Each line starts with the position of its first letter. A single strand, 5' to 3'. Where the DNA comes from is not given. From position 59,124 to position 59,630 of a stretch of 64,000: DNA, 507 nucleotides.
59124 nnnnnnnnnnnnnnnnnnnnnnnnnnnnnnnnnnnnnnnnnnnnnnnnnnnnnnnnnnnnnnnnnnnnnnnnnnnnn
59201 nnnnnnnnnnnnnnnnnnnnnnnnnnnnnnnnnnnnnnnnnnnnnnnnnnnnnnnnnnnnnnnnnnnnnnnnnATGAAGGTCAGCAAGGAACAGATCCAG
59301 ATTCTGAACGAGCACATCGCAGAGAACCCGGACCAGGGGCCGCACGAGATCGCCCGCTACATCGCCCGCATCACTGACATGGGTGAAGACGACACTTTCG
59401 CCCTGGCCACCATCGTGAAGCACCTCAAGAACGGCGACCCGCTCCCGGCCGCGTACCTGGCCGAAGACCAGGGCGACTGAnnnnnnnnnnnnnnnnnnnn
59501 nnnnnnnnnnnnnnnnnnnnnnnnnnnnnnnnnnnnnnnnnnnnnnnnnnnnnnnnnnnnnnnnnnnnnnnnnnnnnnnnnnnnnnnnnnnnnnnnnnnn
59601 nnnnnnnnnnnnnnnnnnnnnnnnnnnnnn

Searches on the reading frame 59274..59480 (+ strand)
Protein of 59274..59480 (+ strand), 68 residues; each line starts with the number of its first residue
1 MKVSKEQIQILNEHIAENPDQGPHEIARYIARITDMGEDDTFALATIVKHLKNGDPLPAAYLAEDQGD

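Call 39: search_protein_families(library=pfam, alignment_id=A3, max_evalue=1)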
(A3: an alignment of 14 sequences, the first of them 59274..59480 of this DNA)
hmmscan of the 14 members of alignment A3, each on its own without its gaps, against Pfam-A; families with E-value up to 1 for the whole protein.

A. member 1, window:59274-59480:+ (68 aa): 1 family
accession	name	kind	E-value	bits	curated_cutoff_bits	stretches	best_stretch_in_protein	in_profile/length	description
PF17849.7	OB_Dis3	-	0.21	12.1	22.8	1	3-51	16-59/77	Dis3-like cold-shock domain 2 (CSD2)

B. families by the number of members that match (of 14 scanned): 18 families
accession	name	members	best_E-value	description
PF04255.20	DUF433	7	0.015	Protein of unknown function (DUF433)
PF13936.12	HTH_38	6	0.00011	Helix-turn-helix domain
PF02796.21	HTH_7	5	0.024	Helix-turn-helix domain of resolvase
PF21776.2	TetR_C_44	3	0.00033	TetR/AcrR family transcriptional repressors, C-terminal domain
PF11268.13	DUF3071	3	0.068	Protein of unknown function (DUF3071)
PF08463.15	EcoEI_R_C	2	0.021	EcoEI R protein C-terminal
PF06029.17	AlkA_N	1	0.0061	AlkA N-terminal domain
PF13565.12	HTH_32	1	0.02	Homeodomain-like domain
PF07750.17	GcrA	1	0.021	GcrA cell cycle regulator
PF16437.10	DUF5034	1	0.045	Domain of unknown function (DUF5034)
PF13411.12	MerR_1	1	0.072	MerR HTH family regulatory protein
PF12554.13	MOZART1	1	0.084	Mitotic-spindle organizing gamma-tubulin ring associated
PF07067.16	DUF1340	1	0.1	Protein of unknown function (DUF1340)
PF10957.13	Spore_Cse60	1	0.12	Sporulation protein Cse60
PF09870.14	DUF2097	1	0.12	Uncharacterized protein conserved in archaea (DUF2097)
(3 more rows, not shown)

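Call 40: search_solved_structures(query=A3, max_evalue=10)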
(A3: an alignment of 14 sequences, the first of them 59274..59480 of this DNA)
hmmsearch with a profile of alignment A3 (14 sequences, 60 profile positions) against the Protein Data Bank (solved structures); distinct sequences matched with E-value up to 10: 8.
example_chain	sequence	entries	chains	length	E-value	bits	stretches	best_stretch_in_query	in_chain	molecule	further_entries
8vd6_A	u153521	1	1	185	2e-07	34.2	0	7-29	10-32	CAP REPEAT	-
5xj0_Y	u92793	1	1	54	0.003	20.8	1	10-36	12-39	gp76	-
1r71_A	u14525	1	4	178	0.011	19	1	9-30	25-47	Transcriptional repressor protein korB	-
2qyg_A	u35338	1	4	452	0.015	18.6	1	19-38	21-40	Ribulose bisphosphate carboxylase-like protein 2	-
8qa8_A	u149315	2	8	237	0.016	18.5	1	9-30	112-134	Transcriptional repressor protein KorB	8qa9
7ooc_L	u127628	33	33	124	0.59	13.5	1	30-54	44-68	30S ribosomal protein S13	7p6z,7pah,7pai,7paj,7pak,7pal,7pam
8vc8_A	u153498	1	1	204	1.6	12.1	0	17-30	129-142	HEM_3.C9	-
9zem_A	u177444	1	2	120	6.1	10.2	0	3-25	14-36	HeliScrew4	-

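Call 75: find_homologous_proteins(query=A3, max_evalue=0.001)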
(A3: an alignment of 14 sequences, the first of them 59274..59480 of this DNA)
Query A3 (14 sequences) (68 aa, profile of the alignment): 98 proteins with E <= 0.001 among 1718 candidates.
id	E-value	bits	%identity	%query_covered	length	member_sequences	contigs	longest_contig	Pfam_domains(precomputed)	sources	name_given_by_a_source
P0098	1.8e-25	107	-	-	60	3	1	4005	-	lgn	-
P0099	6.3e-25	105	28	88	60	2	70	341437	-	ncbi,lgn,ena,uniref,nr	ncbi:hypothetical protein ACORG1_34265 (plasmid) [Mycobacterium sp. TJFP1]|uniref:Antitoxin n=1 Tax=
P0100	1.6e-24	103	28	81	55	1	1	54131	-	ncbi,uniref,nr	ncbi:hypothetical protein OG921_26410 [Aldersonia sp. NBC_00410]|uniref:hypothetical protein n=1 Tax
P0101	1.7e-24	103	28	88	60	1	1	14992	-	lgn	-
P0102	4.4e-24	102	-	-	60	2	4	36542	-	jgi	jgi:hypothetical protein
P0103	7.4e-24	101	-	-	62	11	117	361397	-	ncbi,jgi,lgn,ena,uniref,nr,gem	ncbi:hypothetical protein KI427_27320 (plasmid) [Rhodococcus ruber]|jgi:hypothetical protein|uniref:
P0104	1.2e-23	101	-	-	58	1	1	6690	-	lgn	-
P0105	1.5e-23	100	-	-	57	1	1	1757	-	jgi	jgi:hypothetical protein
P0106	2.1e-23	100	-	-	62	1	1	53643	-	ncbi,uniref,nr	ncbi:hypothetical protein NVV99_22910 [Rhodococcus sp. PAE-6]|uniref:hypothetical protein n=1 Tax=Rh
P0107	2.1e-23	100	-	-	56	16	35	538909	-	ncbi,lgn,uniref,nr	ncbi:hypothetical protein OPAG_08257 [Rhodococcus opacus PD630]|uniref:hypothetical protein n=1 Tax=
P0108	2.1e-23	100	34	56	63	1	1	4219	-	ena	-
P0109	2.3e-23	100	-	-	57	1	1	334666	-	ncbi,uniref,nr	ncbi:hypothetical protein [Rhodococcus opacus]|uniref:hypothetical protein n=1 Tax=Rhodococcus opacu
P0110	2.7e-23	100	28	88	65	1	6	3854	-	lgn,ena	-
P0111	2.9e-23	99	28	88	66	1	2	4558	-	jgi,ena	jgi:hypothetical protein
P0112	3.8e-23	99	28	88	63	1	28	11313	-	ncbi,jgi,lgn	jgi:hypothetical protein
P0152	7.1e-20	89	-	-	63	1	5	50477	-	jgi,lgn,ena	jgi:uncharacterized protein (DUF433 family)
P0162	2.3e-17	81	100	100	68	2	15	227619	-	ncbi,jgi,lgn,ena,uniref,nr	ncbi:hypothetical protein M3C36_08970 [Dietzia cinnamea]|uniref:hypothetical protein n=1 Tax=Dietzia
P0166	5.4e-15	73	-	-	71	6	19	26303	-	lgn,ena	-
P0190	1.5e-11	62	-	-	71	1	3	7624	-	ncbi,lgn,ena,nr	ncbi:MAG: hypothetical protein O3B27_06950 [Actinomycetota bacterium]|nr:hypothetical protein [Actin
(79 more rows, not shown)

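Call 76: find_encoding_contigs(protein=P0166, flank=6000, max_places=2)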
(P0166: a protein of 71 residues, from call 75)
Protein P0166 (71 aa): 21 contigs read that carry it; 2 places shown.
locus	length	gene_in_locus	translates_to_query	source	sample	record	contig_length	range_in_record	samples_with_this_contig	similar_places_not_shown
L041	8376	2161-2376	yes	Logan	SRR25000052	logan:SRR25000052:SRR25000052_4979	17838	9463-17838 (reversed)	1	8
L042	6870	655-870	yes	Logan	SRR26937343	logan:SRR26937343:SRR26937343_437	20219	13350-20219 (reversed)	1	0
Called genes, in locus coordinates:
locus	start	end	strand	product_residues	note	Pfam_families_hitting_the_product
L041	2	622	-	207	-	?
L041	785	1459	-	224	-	-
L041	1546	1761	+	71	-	PF22513:FitA-like_RHH (weak)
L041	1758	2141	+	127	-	-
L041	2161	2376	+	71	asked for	-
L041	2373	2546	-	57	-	-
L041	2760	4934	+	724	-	PF01129:ART (weak), PF03496:ADPrib_exo_Tox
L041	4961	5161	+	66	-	-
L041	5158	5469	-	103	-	-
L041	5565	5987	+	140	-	PF01797:Y1_Tnp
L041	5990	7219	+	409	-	PF12323:HTH_OrfB_IS605 (weak), PF01385:OrfB_IS605, PF07282:Cas12f1-like_TNB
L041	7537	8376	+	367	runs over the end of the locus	-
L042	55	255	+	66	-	-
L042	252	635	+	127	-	-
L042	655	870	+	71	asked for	-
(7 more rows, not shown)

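Call 77: find_encoding_contigs(protein=P0190, flank=6000, max_places=2)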
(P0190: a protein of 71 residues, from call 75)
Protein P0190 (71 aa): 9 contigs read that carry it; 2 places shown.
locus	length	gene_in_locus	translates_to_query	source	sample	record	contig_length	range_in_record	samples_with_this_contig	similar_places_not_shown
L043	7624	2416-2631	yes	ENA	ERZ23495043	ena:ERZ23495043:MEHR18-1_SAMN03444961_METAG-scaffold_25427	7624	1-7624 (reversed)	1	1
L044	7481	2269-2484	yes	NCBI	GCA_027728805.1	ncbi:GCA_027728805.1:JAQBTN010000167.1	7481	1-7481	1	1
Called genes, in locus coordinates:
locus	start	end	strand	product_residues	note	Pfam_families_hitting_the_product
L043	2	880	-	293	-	?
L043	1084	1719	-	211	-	-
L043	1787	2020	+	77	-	PF22513:FitA-like_RHH (weak)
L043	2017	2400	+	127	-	-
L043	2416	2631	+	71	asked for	-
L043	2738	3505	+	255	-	PF10708:DUF2510, PF11611:DUF4352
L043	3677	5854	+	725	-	PF03496:ADPrib_exo_Tox (weak)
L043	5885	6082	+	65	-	-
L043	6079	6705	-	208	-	-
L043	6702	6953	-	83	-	-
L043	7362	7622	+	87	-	?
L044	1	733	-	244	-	?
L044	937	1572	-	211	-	-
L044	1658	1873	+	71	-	PF22513:FitA-like_RHH (weak)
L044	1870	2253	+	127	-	-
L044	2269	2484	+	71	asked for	-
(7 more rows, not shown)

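Call 78: find_encoding_contigs(protein=P0152, flank=6000, max_places=2)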
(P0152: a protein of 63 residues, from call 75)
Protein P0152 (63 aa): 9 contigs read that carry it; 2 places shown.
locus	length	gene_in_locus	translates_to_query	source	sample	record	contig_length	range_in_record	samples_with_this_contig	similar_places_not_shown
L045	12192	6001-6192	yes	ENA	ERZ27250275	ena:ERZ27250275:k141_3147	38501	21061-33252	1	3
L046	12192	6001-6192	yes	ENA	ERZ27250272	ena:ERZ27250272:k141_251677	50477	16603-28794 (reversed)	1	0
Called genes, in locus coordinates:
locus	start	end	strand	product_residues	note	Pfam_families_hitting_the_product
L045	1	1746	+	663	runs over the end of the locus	PF01083:Cutinase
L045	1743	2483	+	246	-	-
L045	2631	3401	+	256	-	PF07510:GmrSD_C, PF13395:HNH_4 (faint)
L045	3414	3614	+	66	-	-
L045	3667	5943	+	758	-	PF03496:ADPrib_exo_Tox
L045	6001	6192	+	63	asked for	-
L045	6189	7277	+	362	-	PF03747:ADP_ribosyl_GH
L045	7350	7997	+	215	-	-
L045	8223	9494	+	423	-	-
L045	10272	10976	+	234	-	PF00440:TetR_N, PF16925:TetR_C_13 (weak)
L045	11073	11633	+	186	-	PF00583:Acetyltransf_1, PF13673:Acetyltransf_10 (faint), PF13508:Acetyltransf_7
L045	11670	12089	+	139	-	PF09346:SMI1_KNR4 (weak)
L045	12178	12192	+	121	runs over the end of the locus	PF05345:He_PIG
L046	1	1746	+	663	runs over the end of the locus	PF01083:Cutinase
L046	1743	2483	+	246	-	-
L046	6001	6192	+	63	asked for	-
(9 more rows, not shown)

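Call 79: list_cluster_members(proteins=[P0099, P0162])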
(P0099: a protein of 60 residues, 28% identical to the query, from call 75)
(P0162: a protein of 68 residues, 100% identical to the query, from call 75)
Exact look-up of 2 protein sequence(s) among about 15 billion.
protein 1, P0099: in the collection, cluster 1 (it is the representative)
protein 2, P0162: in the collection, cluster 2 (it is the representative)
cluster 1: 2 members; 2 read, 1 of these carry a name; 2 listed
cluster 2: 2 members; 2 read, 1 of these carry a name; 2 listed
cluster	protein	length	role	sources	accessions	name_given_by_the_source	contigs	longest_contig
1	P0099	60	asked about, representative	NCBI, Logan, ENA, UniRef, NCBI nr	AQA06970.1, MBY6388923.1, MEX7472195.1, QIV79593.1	hypothetical protein ACORG1_34265 (plasmid) [Mycobacterium sp. TJFP1] | Antitoxin n=1 Tax=Mycolicibacterium frederiksbergense TaxID=117567 RepID=A0A6H0RWK6_9MYCO | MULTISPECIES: hypothetical protein [Mycobacteriales]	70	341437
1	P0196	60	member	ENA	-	-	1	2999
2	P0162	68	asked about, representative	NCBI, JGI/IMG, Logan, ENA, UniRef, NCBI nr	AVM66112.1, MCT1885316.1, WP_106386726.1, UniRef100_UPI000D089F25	hypothetical protein M3C36_08970 [Dietzia cinnamea] | hypothetical protein n=1 Tax=Dietzia TaxID=37914 RepID=UPI000D089F25 | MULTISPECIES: hypothetical protein [Dietzia]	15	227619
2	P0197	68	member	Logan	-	-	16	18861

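Call 80: find_encoding_contigs(protein=P0162, flank=10000, max_places=4)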
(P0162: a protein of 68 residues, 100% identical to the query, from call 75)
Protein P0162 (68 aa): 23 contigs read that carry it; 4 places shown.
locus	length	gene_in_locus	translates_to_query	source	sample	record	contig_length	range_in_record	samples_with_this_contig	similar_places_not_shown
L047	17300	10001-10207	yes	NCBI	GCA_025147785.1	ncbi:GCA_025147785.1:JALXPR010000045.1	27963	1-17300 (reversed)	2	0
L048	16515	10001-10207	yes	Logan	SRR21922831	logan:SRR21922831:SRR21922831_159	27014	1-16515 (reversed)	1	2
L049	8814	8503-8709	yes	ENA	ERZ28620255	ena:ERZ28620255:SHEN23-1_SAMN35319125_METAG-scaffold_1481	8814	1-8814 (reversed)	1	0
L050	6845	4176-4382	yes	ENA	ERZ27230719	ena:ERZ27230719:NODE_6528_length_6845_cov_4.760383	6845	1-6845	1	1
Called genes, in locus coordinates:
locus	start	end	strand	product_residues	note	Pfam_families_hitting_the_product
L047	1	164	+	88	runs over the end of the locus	-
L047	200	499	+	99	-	-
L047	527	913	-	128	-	-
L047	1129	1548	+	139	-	PF26991:DUF8317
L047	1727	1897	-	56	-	-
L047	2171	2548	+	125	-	-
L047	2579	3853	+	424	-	-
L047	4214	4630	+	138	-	-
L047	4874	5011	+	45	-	-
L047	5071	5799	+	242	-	PF10979:DUF2786, PF23771:DUF7168 (weak)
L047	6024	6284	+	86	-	-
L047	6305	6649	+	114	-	-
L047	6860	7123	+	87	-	-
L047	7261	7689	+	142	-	-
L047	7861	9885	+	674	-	PF01129:ART, PF03496:ADPrib_exo_Tox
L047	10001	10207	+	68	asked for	-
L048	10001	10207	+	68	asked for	-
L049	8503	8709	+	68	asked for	-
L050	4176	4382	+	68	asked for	-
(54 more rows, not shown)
